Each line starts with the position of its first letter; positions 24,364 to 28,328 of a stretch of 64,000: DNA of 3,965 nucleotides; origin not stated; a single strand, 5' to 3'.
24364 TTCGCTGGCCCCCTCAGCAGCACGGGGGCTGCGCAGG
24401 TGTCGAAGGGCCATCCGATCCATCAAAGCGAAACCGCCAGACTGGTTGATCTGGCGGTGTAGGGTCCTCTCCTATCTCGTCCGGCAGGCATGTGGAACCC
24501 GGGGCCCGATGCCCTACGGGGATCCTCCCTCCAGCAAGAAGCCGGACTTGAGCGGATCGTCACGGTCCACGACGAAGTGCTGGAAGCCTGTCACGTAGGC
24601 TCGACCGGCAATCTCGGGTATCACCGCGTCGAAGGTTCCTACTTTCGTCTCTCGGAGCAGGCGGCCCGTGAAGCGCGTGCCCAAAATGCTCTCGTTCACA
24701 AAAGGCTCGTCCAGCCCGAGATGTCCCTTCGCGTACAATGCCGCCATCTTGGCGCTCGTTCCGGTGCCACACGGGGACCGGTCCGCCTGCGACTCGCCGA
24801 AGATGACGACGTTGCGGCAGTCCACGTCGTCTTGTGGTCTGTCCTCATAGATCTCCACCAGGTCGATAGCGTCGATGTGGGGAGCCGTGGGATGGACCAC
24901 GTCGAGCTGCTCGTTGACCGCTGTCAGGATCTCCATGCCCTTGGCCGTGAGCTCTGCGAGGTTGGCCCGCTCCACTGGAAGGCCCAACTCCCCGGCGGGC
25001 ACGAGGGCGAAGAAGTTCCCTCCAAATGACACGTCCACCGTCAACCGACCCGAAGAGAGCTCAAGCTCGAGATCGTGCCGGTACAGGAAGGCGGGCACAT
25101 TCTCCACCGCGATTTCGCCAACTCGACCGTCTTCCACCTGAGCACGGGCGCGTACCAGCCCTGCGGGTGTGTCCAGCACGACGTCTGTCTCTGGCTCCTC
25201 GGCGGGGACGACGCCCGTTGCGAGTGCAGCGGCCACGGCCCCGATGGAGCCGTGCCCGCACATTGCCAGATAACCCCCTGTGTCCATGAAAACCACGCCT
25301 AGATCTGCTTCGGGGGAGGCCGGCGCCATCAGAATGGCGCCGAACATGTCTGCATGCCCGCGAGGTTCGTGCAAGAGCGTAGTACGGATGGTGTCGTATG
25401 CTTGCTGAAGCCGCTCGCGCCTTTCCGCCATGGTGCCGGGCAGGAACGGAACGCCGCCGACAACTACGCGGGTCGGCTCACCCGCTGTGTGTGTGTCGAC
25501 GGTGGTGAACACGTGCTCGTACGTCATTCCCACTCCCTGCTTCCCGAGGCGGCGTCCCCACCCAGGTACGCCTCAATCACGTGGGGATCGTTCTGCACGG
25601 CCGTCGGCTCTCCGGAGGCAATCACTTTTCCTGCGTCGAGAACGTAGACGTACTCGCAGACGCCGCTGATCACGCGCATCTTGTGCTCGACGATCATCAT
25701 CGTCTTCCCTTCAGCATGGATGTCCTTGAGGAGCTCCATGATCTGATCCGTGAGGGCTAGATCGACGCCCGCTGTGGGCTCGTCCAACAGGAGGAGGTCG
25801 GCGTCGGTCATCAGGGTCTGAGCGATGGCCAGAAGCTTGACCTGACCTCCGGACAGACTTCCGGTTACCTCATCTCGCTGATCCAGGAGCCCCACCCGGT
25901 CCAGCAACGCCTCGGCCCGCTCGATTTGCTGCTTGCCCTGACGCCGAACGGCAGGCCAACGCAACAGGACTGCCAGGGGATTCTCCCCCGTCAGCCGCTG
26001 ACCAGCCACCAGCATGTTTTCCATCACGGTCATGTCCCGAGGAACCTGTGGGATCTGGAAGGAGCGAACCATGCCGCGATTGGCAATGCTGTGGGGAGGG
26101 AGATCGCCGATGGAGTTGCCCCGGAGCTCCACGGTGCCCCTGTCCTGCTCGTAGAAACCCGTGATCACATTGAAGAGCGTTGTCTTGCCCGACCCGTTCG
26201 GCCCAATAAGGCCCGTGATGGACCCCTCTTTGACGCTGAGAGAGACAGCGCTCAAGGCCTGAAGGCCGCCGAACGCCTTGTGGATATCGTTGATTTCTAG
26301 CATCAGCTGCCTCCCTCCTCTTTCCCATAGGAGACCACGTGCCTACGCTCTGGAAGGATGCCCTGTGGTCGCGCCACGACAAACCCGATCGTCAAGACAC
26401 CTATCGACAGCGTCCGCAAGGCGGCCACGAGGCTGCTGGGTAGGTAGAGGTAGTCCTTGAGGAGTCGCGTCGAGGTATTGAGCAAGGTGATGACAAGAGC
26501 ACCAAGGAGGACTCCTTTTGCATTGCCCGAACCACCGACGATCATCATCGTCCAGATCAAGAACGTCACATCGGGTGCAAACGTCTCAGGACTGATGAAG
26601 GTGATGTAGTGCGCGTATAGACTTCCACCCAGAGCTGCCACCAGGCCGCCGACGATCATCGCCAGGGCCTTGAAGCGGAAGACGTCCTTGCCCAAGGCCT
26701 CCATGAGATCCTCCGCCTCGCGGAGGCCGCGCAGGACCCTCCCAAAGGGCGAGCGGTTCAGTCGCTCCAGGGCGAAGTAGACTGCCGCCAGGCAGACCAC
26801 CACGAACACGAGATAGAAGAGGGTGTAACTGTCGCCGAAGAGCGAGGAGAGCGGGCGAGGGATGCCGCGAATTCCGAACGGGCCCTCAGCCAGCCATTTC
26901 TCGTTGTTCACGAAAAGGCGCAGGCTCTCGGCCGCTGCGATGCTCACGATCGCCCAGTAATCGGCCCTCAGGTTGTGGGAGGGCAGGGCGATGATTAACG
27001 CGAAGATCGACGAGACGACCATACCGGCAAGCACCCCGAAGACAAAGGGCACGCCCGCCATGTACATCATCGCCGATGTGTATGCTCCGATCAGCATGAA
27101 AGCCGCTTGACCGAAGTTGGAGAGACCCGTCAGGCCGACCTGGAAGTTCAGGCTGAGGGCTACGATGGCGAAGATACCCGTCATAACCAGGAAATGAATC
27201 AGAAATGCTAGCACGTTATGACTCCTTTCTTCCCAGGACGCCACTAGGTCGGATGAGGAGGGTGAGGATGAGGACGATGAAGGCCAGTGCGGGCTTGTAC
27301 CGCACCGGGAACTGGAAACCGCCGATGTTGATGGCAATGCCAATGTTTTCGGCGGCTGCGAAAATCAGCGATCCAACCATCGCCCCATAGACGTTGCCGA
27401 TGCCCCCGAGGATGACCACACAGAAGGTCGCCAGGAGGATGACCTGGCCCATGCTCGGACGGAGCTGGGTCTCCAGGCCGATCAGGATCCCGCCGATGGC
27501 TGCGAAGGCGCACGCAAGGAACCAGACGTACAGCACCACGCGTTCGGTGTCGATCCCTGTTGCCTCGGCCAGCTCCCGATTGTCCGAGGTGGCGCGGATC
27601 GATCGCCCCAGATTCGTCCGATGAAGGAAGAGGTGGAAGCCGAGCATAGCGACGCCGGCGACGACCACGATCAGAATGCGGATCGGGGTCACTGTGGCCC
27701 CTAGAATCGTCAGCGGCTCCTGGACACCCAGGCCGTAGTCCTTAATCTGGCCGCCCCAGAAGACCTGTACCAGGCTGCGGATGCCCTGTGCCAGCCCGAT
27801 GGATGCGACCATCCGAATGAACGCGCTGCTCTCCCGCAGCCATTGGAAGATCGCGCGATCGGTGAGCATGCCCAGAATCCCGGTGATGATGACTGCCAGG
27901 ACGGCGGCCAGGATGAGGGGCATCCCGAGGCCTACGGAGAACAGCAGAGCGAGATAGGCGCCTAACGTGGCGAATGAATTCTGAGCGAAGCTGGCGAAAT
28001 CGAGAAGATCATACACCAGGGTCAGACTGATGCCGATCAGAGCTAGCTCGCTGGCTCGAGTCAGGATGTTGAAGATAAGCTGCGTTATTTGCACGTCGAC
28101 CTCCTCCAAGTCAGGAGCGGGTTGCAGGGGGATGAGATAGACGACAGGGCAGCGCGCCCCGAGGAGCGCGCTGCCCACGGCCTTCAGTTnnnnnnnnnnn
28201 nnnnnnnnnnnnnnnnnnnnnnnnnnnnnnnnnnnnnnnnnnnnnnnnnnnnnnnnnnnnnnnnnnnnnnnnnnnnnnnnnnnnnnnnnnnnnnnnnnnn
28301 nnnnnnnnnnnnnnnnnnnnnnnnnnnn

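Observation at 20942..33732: Proline/hydroxyproline locus: HypD GRE, proline racemase, LIV importer and dye-linked dehydrogenase, but no proC or proline reductase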

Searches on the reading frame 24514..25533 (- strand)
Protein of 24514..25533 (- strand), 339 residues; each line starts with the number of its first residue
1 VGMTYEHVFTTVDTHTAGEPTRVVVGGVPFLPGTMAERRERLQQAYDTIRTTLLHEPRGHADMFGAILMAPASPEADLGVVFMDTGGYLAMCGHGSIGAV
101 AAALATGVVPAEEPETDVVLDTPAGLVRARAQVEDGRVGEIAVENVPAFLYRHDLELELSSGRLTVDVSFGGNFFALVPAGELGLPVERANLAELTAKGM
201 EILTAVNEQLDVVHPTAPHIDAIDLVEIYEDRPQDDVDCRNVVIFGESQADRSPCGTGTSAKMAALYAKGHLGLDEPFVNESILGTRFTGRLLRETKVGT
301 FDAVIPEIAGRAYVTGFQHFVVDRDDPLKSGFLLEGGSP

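Call 3: search_protein_families(library=pfam, proteins=[window:24514-25533:-])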
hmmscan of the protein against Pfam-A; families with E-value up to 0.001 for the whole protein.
window:24514-25533:- (339 aa): 2 families
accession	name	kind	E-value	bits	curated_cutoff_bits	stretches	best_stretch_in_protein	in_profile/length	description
PF05544.16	Pro_racemase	-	1.2e-120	403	27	1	12-332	2-324/325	Proline racemase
PF01678.24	DAP_epimerase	-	1e-05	26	34.7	0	79-137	55-110/121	Diaminopimelate epimerase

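Call 4: search_protein_families(library=ncbifam, proteins=[window:24514-25533:-])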
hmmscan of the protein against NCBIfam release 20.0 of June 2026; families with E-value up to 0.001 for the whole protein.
window:24514-25533:- (339 aa): 6 families
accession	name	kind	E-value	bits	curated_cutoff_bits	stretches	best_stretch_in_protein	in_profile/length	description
NF010576.0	PRK13969.1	equivalog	2.2e-144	480.6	556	1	4-334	2-334/335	proline racemase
NF045511.1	TransHydProDhtase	equivalog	8.2e-103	344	540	1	3-334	1-334/335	trans-3-hydroxy-L-proline dehydratase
NF010578.0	PRK13971.1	equivalog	1.5e-98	329.9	376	1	6-334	3-332/333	4-hydroxyproline epimerase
NF047722.1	T3LHypDht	equivalog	1.4e-77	261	550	1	5-335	3-336/341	trans-3-hydroxy-L-proline dehydratase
NF052296.1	HdxProlEpimProt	equivalog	3.2e-67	227.1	450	1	11-332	3-308/309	4-hydroxyproline epimerase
NF010577.0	PRK13970.1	equivalog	1.8e-53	181.9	442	1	11-331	7-308/311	4-hydroxyproline epimerase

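Call 12: search_solved_structures(query=window:24514-25533:-, max_evalue=1e-10, show_alignments=3)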
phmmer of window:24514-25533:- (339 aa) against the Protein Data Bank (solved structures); distinct sequences matched with E-value up to 1e-10: 17.
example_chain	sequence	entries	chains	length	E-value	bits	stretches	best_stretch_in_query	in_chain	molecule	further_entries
7pb3_AAA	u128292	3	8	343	6.1e-120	403.6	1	10-333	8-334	Proline racemase A (AsProR)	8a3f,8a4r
1w61_A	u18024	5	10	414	4.2e-98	331.8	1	3-335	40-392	B-CELL MITOGEN | Proline racemase A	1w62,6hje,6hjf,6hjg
6j7c_A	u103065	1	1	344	5.1e-94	318.4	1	5-334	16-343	Proline racemase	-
6r76_A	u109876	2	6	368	4.7e-83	282.3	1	8-334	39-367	Proline racemase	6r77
7qpo_A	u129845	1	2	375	5.5e-66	226.2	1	8-334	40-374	Trans-3-hydroxy-L-proline dehydratase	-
4k8l_A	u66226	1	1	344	1e-60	208.9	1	8-335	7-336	Proline racemase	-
4q2h_A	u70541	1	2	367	1.4e-59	205.1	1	3-334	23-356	Proline racemase protein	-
2azp_A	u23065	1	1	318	1.1e-57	198.9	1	11-331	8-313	hypothetical protein PA1268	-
1tm0_A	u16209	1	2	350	1.1e-56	195.7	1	8-335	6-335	PROLINE RACEMASE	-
4lb0_A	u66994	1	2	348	3.7e-56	193.9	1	3-334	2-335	Uncharacterized protein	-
4k7g_B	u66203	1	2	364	7e-54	186.4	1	7-335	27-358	3-hydroxyproline dehydratse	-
4jbd_A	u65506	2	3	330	7e-53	183.2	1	11-331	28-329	Proline racemase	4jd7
4jci_A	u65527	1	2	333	1.7e-50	175.3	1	11-331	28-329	Proline racemase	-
4q60_A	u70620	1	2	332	6.3e-50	173.4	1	11-332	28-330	PROLINE RACEMASE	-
4k7x_A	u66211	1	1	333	6.6e-50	173.4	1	11-332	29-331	Proline racemase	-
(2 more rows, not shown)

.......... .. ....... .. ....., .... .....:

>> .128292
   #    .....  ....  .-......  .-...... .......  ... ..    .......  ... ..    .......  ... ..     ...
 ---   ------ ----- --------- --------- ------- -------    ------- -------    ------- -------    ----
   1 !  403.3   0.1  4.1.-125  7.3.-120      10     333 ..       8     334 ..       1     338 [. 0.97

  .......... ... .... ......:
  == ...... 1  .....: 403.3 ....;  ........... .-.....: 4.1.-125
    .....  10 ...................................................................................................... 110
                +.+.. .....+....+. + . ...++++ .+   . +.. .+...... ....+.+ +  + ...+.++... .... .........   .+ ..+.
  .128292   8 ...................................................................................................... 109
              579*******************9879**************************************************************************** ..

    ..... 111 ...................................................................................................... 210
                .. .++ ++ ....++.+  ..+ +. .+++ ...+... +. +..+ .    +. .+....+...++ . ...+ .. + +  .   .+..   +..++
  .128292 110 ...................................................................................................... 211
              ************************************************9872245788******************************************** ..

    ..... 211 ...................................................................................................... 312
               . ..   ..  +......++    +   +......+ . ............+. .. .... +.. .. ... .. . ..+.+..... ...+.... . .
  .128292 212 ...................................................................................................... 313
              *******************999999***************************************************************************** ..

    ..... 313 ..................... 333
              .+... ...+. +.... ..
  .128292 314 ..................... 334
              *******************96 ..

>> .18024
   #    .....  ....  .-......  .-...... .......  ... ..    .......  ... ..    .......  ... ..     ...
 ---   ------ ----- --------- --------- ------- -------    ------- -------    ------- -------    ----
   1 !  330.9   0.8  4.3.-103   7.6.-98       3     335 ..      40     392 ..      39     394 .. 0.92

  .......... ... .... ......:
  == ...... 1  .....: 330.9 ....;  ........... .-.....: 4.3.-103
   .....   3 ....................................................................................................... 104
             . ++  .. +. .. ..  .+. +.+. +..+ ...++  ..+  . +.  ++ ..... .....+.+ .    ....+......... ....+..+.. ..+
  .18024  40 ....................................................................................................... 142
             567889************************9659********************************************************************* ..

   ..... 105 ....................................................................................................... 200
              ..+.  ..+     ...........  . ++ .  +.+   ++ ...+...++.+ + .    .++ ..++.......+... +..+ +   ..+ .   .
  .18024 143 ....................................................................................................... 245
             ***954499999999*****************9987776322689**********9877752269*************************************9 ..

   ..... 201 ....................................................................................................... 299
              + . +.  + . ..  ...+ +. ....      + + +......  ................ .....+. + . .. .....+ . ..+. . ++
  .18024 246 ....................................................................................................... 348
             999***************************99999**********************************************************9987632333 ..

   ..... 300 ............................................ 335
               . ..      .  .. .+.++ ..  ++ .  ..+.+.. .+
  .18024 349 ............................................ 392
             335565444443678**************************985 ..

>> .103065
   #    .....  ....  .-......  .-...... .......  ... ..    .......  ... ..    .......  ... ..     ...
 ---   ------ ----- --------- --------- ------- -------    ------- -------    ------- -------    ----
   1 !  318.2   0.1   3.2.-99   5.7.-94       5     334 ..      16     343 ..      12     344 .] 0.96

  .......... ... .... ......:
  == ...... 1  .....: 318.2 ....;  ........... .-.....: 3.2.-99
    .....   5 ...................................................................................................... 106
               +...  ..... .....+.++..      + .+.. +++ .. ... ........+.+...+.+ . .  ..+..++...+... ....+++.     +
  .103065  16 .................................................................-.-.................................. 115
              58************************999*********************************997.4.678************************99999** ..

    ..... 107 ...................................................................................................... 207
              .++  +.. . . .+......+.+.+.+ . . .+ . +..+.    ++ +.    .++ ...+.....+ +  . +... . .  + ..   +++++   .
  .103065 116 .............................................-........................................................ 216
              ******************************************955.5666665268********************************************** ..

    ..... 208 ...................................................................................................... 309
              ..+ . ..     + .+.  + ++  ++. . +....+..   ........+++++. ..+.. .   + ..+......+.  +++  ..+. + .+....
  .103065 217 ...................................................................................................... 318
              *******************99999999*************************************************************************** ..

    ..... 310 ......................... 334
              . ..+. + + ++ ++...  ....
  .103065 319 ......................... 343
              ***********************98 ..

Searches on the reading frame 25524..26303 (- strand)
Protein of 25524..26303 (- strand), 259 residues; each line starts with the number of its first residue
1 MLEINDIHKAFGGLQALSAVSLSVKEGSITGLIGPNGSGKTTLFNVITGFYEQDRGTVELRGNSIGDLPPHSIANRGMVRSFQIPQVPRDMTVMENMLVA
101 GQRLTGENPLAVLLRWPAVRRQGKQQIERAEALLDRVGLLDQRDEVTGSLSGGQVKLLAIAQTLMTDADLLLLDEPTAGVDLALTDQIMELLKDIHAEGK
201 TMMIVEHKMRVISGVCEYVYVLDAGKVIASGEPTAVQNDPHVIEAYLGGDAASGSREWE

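Call 3: search_protein_families(library=pfam, proteins=[window:25524-26303:-])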
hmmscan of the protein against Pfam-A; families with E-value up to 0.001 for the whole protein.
window:25524-26303:- (259 aa): 6 families
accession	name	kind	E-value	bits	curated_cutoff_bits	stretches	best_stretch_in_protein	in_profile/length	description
PF00005.33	ABC_tran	-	1.7e-32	113.3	25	1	17-178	1-137/137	ABC transporter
PF13304.12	AAA_21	-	9.3e-13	49.3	27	2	29-73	1-50/304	AAA domain, putative AbiEii toxin, Type IV TA system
PF12399.14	BCA_ABC_TP_C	-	8.7e-12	44.8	25.5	1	226-252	1-27/27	Branched-chain amino acid ATP-binding cassette transporter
PF02463.25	SMC_N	-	9.6e-07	28.9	40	1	27-215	24-205/220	RecF/RecN/SMC N terminal domain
PF09818.15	ABC_ATPase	-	6.5e-05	22.5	23.2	0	143-199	151-207/283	P-loop domain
PF13476.12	AAA_23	-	0.00036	21.7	27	1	27-48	19-40/201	AAA domain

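Call 4: search_protein_families(library=ncbifam, proteins=[window:25524-26303:-])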
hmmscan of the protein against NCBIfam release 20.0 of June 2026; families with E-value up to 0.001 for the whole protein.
window:25524-26303:- (259 aa): 189 families (the best 25 are shown)
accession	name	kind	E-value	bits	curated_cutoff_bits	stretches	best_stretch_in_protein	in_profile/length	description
NF008449.1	PRK11300.1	equivalog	2.2e-66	223.7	362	1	1-249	5-254/255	high-affinity branched-chain amino acid ABC transporter ATP-binding protein LivG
TIGR03411.1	urea_trans_UrtD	equivalog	4.7e-59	200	304.1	1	1-248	2-241/242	urea ABC transporter ATP-binding protein UrtD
TIGR04406.1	LPS_export_lptB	equivalog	2.1e-47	161.4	240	1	2-249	2-235/239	LPS export ABC transporter ATP-binding protein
NF008144.0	PRK10895.1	equivalog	1.4e-39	136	381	1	2-250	4-238/241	LPS export ABC transporter ATP-binding protein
TIGR02315.1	ABC_phnC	equivalog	4.8e-39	134.2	266.1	1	1-239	1-236/243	phosphonate ABC transporter ATP-binding protein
TIGR03410.1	urea_trans_UrtE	equivalog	8.1e-39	133.4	285.8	1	2-239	1-222/230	urea ABC transporter ATP-binding subunit UrtE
TIGR01188.1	drrA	subfamily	1.9e-38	132.5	312.45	1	9-236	1-211/302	daunorubicin resistance ABC transporter, ATP-binding protein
TIGR03864.1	PQQ_ABC_ATP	hypoth_equivalog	6.5e-38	130.5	302.25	1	1-239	1-222/236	ABC transporter, ATP-binding subunit, PQQ-dependent alcohol dehydrogenase system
NF007253.0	PRK09700.1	equivalog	7.5e-37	127.1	772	1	2-240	6-236/510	D-allose ABC transporter ATP-binding protein AlsA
TIGR04521.1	ECF_ATPase_2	equivalog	2.7e-36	125.1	330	2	125-244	119-240/279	energy-coupling factor transporter ATPase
TIGR00968.1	3a0106s01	subfamily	3.3e-35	121.7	342.75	1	3-241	2-223/237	sulfate ABC transporter ATP-binding protein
NF008409.0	PRK11231.1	equivalog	1.1e-34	120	375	1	2-238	3-227/255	Fe(3+) dicitrate ABC transporter ATP-binding protein FecE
NF010060.0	PRK13537.1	equivalog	2.2e-34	118.7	521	1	2-238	16-235/314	nodulation factor ABC transporter ATP-binding protein NodI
NF008442.0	PRK11288.1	equivalog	2.2e-34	118.6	689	1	1-248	7-242/504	L-arabinose ABC transporter ATP-binding protein AraG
NF040873.1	AztA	equivalog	1.2e-33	116.3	220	2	115-213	82-183/191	zinc ABC transporter ATP-binding protein AztA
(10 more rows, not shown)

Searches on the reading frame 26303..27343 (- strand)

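Call 3: search_protein_families(library=pfam, proteins=[window:26303-27343:-])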
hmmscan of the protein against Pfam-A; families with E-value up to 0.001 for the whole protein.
window:26303-27343:- (346 aa): 1 family
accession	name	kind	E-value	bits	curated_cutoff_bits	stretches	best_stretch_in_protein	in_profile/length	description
PF02653.21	BPD_transp_2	-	6.8e-48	163.6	26.8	1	48-298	2-252/269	Branched-chain amino acid transport system / permease component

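Call 4: search_protein_families(library=ncbifam, proteins=[window:26303-27343:-])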
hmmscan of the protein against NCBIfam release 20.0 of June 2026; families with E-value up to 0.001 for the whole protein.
window:26303-27343:- (346 aa): 7 families
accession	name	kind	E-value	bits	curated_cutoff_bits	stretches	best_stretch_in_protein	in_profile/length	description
NF008450.0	PRK11301.1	subfamily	1.9e-36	126.4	366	2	175-337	263-413/418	high-affinity branched-chain amino acid ABC transporter permease LivM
TIGR03408.1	urea_trans_UrtC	equivalog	4.3e-22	79.2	296.2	1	100-329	88-310/313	urea ABC transporter permease subunit UrtC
TIGR03727.1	urea_t_UrtC_arc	equivalog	1.9e-17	63.2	575.55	1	57-339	59-347/369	urea ABC transporter, permease protein UrtC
TIGR03622.1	urea_t_UrtB_arc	equivalog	1.3e-09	37.8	374.25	1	48-309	4-266/284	urea ABC transporter, permease protein UrtB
TIGR03409.1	urea_trans_UrtB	equivalog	1.1e-08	35.2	250.3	1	51-333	7-289/291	urea ABC transporter permease subunit UrtB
NF047928.1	ABC_B6_perm_1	equivalog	0.0002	20.6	465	0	166-310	143-281/311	putative B6 ABC transporter permease subunit 1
NF008011.0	PRK10740.1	equivalog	0.00036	20.3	379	0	51-292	15-271/308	high-affinity branched-chain amino acid ABC transporter permease LivH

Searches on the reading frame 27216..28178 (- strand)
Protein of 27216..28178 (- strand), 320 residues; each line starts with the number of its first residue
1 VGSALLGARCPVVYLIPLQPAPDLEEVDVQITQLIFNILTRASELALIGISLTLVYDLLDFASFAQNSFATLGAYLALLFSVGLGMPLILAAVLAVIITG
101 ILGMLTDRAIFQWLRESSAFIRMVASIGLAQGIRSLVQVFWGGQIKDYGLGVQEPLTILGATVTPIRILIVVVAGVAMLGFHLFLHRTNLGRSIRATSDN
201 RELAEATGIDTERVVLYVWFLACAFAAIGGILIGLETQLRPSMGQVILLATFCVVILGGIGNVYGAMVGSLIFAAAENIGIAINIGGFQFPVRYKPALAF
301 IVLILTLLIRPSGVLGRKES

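Call 3: search_protein_families(library=pfam, proteins=[window:27216-28178:-])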
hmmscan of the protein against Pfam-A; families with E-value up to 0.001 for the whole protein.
window:27216-28178:- (320 aa): 1 family
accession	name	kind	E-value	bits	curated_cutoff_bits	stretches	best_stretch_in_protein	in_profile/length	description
PF02653.21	BPD_transp_2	-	2.9e-39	135.3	26.8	1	35-307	2-269/269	Branched-chain amino acid transport system / permease component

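Call 4: search_protein_families(library=ncbifam, proteins=[window:27216-28178:-])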
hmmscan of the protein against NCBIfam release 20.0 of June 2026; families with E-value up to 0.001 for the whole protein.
window:27216-28178:- (320 aa): 11 families
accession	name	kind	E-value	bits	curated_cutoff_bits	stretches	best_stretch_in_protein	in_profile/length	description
NF008011.0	PRK10740.1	equivalog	6.7e-31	108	379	1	31-319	8-304/308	high-affinity branched-chain amino acid ABC transporter permease LivH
TIGR03409.1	urea_trans_UrtB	equivalog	1.3e-30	107.1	250.3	1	34-317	3-288/291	urea ABC transporter permease subunit UrtB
TIGR03622.1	urea_t_UrtB_arc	equivalog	3.9e-23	82.2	374.25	1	34-316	3-278/284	urea ABC transporter, permease protein UrtB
NF040906.3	GguB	equivalog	5e-10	39.1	450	1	170-283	227-346/375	multiple monosaccharide ABC transporter permease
TIGR03727.1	urea_t_UrtC_arc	equivalog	1.8e-08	33.7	575.55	1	144-315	175-338/369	urea ABC transporter, permease protein UrtC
NF007067.0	PRK09512.1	equivalog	2.2e-08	33.7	398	1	33-278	44-290/321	ribose ABC transporter permease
NF041862.1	YtfT_transport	equivalog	4.1e-07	29.4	535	1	26-309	44-323/339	galactofuranose ABC transporter, ATP-binding protein YtfT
NF007014.0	PRK09478.1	equivalog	1.6e-06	27.7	386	1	85-281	102-303/336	galactose/methyl galactoside ABC transporter permease MglC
NF011961.0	PRK15432.1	equivalog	3.2e-06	26.6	388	1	13-285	18-284/344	autoinducer 2 ABC transporter permease LsrC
NF008441.0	PRK11285.1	equivalog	4.3e-05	22.8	378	1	93-293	111-312/333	L-arabinose ABC transporter permease AraH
TIGR03408.1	urea_trans_UrtC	equivalog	6.8e-05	22.7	296.2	1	91-315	91-311/313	urea ABC transporter permease subunit UrtC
